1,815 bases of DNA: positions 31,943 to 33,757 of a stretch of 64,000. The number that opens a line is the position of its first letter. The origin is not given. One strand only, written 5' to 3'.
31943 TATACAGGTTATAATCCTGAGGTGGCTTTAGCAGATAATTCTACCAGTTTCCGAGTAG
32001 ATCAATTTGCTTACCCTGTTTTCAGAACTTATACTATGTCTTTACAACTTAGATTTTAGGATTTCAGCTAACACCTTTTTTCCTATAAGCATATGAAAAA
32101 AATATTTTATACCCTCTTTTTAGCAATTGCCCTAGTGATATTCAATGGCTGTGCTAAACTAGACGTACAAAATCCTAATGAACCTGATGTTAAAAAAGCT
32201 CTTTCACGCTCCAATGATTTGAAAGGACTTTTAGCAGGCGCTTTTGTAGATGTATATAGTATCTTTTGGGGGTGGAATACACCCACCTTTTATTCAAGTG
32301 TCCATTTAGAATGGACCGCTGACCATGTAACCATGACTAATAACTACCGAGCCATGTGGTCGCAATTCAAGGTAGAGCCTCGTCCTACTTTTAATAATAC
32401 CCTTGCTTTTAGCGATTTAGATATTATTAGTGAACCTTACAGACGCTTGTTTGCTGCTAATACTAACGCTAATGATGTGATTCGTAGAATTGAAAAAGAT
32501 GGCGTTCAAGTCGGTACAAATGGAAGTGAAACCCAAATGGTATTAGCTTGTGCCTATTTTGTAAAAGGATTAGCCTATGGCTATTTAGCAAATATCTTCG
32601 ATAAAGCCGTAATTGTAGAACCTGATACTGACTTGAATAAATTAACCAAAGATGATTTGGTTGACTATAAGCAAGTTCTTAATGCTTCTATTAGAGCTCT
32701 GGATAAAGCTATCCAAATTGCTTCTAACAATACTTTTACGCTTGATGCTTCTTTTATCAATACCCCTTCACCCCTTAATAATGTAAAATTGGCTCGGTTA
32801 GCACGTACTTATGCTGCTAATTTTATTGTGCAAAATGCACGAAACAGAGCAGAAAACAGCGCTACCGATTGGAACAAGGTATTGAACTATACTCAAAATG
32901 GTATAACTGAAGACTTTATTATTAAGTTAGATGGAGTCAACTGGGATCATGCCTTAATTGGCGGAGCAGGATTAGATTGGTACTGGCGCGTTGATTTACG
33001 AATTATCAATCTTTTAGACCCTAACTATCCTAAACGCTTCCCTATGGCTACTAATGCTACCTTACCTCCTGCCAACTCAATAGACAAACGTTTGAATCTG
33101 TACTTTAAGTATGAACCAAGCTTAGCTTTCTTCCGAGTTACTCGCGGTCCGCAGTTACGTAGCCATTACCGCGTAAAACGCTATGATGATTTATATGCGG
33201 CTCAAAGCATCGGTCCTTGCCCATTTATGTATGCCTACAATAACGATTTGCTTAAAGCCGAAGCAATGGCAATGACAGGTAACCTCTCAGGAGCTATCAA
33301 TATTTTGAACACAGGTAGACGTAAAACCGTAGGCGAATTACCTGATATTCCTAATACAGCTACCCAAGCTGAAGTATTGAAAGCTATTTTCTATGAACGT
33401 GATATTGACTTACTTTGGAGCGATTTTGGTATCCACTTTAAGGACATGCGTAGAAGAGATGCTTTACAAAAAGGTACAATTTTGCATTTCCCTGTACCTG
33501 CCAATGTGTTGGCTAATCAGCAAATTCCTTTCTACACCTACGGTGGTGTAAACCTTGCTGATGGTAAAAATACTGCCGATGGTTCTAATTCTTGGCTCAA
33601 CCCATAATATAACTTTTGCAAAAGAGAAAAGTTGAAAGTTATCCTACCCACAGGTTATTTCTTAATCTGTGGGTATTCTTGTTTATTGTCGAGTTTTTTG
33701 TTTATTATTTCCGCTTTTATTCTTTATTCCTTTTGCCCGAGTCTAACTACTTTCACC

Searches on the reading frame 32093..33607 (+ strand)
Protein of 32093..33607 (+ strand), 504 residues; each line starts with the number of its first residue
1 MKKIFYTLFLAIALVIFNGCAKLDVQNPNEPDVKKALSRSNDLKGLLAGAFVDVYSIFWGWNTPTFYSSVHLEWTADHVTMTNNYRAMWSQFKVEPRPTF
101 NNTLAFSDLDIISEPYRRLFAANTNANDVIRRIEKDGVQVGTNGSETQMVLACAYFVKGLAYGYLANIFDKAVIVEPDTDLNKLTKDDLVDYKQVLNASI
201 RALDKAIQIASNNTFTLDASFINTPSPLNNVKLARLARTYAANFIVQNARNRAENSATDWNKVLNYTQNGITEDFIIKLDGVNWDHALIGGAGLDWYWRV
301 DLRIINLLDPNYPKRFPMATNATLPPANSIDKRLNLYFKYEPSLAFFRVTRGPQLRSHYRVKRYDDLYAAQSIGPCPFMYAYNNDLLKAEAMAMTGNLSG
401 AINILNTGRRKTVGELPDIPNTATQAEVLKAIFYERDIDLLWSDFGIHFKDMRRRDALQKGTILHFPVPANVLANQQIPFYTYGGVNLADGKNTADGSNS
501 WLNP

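Call 5: search_protein_families(library=pfam, proteins=[window:32093-33607:+], max_evalue=0.01)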
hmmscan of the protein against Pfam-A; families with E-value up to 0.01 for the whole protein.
window:32093-33607:+ (504 aa): 1 family
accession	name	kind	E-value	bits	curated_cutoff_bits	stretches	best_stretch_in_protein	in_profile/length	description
PF07980.17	SusD_RagB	-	0.0039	17.3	23.1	1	386-461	166-241/297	SusD family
